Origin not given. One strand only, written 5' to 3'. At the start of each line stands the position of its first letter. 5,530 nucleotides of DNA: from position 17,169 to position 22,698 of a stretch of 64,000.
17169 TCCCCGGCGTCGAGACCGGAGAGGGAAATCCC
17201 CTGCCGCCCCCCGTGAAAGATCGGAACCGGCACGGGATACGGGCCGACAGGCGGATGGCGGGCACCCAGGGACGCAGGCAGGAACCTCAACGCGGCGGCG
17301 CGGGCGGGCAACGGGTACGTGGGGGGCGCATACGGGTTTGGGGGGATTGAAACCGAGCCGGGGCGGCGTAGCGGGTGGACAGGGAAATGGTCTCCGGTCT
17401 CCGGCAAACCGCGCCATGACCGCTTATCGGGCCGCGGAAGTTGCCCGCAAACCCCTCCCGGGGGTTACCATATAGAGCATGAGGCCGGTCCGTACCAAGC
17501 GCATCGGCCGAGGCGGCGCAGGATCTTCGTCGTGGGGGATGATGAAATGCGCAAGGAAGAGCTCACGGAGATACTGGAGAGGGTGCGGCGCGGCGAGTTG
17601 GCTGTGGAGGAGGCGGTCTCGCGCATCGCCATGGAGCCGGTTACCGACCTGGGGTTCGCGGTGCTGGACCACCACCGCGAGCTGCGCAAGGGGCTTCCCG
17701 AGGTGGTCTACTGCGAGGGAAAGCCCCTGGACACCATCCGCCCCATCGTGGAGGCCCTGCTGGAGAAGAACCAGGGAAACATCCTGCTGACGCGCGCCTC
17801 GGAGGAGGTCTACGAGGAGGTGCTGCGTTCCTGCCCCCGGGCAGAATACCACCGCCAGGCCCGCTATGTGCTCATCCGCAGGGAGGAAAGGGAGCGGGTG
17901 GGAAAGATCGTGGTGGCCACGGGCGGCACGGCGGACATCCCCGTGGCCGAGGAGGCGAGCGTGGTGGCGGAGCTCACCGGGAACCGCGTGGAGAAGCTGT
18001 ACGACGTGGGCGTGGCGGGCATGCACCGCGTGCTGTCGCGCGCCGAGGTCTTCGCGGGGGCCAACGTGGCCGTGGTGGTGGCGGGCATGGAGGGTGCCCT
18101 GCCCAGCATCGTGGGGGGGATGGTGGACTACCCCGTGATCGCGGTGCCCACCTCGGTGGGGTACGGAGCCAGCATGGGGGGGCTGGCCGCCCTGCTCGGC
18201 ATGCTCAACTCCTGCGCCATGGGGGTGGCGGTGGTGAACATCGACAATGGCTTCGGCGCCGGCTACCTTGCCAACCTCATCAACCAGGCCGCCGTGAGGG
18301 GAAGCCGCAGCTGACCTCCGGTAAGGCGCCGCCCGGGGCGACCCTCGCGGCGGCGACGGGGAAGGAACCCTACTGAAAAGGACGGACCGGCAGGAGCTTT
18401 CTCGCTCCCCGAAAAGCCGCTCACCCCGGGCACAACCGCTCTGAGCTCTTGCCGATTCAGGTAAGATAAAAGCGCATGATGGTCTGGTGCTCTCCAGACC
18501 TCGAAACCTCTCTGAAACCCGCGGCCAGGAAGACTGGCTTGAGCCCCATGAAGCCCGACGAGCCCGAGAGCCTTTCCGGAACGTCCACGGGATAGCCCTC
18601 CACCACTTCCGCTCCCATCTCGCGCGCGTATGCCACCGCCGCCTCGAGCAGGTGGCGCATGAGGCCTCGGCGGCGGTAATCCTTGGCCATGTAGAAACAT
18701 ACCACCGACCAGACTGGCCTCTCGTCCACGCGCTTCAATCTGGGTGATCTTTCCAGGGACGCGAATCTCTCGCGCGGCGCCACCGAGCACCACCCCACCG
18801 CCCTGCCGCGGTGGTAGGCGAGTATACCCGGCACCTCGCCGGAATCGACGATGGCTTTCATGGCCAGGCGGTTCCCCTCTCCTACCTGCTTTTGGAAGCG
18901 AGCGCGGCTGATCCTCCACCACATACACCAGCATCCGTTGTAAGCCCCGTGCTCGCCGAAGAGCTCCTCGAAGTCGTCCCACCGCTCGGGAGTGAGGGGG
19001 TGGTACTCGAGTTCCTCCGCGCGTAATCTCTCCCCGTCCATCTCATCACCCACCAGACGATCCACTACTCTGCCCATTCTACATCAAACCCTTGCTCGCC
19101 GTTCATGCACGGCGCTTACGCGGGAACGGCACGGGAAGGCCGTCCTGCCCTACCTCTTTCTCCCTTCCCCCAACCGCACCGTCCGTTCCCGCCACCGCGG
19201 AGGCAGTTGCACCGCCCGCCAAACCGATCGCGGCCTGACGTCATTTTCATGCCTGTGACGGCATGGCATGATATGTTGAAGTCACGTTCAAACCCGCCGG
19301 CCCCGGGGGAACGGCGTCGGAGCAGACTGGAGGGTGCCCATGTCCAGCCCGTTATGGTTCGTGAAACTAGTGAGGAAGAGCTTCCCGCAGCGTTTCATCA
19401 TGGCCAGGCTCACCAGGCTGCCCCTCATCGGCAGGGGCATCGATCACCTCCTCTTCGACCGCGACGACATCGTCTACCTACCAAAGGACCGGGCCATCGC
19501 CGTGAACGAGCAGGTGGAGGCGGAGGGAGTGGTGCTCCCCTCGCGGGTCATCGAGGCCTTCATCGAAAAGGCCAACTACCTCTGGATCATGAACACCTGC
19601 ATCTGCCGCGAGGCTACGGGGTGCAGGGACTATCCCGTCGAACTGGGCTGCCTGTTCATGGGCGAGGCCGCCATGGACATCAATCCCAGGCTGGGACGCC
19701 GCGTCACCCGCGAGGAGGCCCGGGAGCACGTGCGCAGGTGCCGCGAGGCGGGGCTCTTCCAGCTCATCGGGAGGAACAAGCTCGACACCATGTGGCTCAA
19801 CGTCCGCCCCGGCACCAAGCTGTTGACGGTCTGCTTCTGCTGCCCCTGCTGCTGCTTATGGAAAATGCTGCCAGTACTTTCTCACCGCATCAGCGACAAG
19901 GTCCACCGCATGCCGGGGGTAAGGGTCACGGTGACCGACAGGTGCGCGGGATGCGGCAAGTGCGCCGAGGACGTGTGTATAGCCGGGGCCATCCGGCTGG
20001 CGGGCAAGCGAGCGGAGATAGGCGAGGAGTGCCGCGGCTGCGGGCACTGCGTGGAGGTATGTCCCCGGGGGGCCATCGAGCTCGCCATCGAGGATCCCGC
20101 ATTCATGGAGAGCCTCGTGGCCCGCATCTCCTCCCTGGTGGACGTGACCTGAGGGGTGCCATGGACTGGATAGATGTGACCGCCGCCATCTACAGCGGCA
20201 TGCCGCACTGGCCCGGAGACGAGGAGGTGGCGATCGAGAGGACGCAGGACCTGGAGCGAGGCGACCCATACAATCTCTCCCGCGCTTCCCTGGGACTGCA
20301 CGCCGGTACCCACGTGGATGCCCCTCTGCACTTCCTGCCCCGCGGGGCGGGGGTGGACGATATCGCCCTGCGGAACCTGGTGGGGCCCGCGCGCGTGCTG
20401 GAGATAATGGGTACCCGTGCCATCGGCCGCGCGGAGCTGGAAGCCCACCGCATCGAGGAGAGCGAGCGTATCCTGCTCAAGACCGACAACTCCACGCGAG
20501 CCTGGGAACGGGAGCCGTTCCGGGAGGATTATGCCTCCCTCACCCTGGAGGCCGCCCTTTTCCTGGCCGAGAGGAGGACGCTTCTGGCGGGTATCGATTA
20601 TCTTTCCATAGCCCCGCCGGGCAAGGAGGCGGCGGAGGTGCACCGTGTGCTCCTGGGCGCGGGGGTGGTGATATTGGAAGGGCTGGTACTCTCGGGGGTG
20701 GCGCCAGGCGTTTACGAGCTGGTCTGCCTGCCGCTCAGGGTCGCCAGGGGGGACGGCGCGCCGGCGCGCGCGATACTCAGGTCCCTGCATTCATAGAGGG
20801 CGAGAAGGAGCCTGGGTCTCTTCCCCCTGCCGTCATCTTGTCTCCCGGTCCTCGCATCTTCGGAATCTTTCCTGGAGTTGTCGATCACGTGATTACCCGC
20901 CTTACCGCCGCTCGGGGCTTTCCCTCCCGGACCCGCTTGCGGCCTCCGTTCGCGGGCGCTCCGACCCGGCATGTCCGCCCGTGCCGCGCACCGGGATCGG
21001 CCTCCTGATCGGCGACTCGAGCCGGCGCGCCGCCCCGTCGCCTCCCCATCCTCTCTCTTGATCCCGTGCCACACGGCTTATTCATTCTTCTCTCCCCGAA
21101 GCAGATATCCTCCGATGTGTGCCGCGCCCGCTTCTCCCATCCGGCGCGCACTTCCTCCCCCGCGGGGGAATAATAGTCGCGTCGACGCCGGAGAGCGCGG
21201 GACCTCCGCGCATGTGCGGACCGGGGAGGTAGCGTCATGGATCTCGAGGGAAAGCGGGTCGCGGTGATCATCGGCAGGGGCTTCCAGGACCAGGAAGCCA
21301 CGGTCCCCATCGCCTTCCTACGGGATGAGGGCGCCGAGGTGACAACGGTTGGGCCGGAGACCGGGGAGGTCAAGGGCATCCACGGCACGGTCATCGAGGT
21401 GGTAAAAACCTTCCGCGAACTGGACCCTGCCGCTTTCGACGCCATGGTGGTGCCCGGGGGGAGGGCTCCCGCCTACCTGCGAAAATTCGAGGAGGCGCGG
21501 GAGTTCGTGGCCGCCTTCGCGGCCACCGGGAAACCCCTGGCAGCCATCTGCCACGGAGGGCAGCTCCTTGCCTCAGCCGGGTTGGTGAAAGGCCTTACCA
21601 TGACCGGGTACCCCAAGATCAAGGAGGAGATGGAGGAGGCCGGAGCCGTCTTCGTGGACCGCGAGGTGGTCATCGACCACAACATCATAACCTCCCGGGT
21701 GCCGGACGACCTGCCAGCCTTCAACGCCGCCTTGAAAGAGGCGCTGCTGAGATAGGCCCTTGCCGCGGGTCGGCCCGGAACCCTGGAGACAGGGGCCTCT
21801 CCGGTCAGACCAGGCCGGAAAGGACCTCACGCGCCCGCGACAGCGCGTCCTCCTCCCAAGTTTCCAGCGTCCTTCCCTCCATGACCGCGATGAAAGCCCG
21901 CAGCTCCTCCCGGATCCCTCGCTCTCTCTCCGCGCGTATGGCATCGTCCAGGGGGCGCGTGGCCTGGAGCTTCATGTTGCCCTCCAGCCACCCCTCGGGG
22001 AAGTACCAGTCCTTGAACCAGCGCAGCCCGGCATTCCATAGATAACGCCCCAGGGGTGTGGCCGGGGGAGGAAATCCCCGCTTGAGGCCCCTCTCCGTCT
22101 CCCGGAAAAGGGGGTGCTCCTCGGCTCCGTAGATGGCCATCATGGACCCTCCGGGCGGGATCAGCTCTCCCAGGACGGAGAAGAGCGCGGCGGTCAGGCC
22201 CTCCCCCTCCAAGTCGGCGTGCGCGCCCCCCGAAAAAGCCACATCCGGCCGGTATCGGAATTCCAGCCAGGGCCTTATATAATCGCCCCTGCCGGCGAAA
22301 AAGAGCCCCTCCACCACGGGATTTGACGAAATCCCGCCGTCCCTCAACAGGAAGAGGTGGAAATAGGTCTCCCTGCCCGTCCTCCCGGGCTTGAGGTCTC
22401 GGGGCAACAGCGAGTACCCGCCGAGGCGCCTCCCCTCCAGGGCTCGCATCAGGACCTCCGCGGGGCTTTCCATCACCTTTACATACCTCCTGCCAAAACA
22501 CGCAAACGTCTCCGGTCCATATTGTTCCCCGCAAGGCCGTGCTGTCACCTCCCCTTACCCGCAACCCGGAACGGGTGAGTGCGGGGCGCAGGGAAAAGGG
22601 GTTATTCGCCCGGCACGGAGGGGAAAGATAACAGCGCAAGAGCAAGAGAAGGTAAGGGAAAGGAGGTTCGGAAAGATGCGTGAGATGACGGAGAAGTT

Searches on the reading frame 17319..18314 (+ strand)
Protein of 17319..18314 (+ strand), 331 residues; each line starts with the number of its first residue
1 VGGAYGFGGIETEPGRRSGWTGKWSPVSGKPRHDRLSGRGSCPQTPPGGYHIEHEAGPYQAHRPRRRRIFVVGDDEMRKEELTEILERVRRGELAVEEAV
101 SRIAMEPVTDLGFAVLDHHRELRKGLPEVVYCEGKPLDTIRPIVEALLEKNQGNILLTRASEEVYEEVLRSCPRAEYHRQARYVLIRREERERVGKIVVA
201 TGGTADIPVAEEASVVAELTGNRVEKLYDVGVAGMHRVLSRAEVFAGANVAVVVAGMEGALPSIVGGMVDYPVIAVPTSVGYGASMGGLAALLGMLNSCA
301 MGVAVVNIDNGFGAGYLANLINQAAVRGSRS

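Call 57: search_protein_families(library=pfam, proteins=[window:17319-18314:+], max_evalue=0.00001)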
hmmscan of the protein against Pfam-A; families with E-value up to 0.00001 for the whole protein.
window:17319-18314:+ (331 aa): 1 family
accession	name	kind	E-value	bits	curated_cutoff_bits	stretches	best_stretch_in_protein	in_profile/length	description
PF00731.26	AIRC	-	4e-12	46.3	30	1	196-321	1-126/148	AIR carboxylase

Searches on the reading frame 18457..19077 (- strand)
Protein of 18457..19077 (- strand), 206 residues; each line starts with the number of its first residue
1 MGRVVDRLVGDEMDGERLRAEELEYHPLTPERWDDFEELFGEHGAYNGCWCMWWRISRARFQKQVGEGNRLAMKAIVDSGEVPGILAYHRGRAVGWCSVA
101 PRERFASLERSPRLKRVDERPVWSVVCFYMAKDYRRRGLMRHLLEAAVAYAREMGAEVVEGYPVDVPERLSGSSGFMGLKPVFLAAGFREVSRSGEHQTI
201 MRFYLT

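Call 58: search_protein_families(library=pfam, proteins=[window:18457-19077:-], max_evalue=0.00001)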
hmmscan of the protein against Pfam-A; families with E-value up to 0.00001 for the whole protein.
window:18457-19077:- (206 aa): 1 family
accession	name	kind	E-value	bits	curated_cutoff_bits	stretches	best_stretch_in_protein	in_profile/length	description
PF00583.31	Acetyltransf_1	-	4.3e-10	40.3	20.7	1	72-159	23-96/116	Acetyltransferase (GNAT) family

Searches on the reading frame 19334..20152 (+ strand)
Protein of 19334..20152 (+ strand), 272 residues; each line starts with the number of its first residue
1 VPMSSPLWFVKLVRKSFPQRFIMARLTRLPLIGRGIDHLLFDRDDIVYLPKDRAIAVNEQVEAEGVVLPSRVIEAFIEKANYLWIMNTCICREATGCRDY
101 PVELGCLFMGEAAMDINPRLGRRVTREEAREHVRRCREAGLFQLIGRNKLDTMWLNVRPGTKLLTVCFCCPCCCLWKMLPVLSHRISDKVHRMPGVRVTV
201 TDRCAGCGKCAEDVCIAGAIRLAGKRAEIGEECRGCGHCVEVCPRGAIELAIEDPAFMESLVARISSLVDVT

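Call 28: search_protein_families(library=pfam, proteins=[window:19334-20152:+], max_evalue=0.001)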
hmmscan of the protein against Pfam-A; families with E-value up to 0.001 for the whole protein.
window:19334-20152:+ (272 aa): 9 families
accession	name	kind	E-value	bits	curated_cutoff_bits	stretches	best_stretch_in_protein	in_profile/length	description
PF12838.12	Fer4_7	-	5.9e-07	30.3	27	2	203-247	1-52/52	4Fe-4S dicluster domain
PF00037.32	Fer4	-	3.8e-06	26.9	21.1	1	231-249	6-24/24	4Fe-4S binding domain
PF13187.11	Fer4_9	-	9.8e-06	25.9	27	1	203-248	1-52/52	4Fe-4S dicluster domain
PF14697.11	Fer4_21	-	1.7e-05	25.3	35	1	201-250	5-59/59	4Fe-4S dicluster domain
PF13237.11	Fer4_10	-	4.2e-05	23.8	25.5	1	201-244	6-53/53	4Fe-4S dicluster domain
PF25160.1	LdpA_Fe-S-bd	-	5.6e-05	23.3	27.6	1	212-249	10-44/49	LdpA Fe-S cluster-binding domain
PF12797.12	Fer4_2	-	0.00013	22.1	24.5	0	232-244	9-21/22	4Fe-4S binding domain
PF12837.12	Fer4_6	-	0.00017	21.8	25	0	233-248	9-24/24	4Fe-4S binding domain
PF13484.11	Fer4_16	-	0.00072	20.7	30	1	232-251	1-20/66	4Fe-4S double cluster binding domain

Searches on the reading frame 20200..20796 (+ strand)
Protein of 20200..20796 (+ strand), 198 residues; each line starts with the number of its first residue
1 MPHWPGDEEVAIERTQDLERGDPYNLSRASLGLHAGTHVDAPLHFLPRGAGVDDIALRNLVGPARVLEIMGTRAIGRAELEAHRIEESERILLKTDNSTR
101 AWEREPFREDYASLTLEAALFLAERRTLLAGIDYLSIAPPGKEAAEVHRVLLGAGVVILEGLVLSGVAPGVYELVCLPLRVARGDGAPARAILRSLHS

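Call 28: search_protein_families(library=pfam, proteins=[window:20200-20796:+], max_evalue=0.001)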
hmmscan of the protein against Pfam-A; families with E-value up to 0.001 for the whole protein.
window:20200-20796:+ (198 aa): 1 family
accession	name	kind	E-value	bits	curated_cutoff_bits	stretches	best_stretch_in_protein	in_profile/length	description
PF04199.19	Cyclase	-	2.1e-20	73.8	23.1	1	1-137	11-140/142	Putative cyclase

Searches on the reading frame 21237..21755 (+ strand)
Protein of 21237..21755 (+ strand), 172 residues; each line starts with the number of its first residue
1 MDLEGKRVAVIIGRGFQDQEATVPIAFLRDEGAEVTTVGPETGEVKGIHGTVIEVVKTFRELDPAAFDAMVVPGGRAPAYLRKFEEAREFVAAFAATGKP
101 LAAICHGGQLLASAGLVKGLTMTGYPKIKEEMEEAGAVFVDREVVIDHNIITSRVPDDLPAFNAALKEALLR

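Call 28: search_protein_families(library=pfam, proteins=[window:21237-21755:+], max_evalue=0.001)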
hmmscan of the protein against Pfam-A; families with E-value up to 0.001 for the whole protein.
window:21237-21755:+ (172 aa): 2 families
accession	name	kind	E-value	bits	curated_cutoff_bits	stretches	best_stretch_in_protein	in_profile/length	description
PF01965.30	DJ-1_PfpI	-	4.4e-50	170.1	26.6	1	6-167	1-163/165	DJ-1/PfpI family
PF18011.7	Catalase_C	-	0.00032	20.8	24.6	1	5-117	2-116/150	C-terminal domain found in long catalases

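Call 40: find_encoding_contigs(protein=window:21237-21755:+, flank=10000, max_places=4)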
Protein window:21237-21755:+ (172 aa): 1 contig read that carries it; 1 place shown.
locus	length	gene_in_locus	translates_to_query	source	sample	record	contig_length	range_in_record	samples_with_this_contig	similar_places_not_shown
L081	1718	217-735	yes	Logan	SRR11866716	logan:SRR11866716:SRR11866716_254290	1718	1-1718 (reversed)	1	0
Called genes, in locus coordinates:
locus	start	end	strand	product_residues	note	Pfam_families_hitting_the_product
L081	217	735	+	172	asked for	PF01965:DJ-1_PfpI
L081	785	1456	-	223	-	PF06557:DUF1122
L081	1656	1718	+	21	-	?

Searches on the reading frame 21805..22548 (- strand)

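Call 28: search_protein_families(library=pfam, proteins=[window:21805-22548:-], max_evalue=0.001)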
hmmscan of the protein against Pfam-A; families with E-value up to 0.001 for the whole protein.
window:21805-22548:- (247 aa): 1 family
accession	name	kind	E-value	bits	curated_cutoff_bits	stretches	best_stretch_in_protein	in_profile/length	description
PF06557.17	DUF1122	-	2.6e-30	105.6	25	1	52-223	9-174/176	Protein of unknown function (DUF1122)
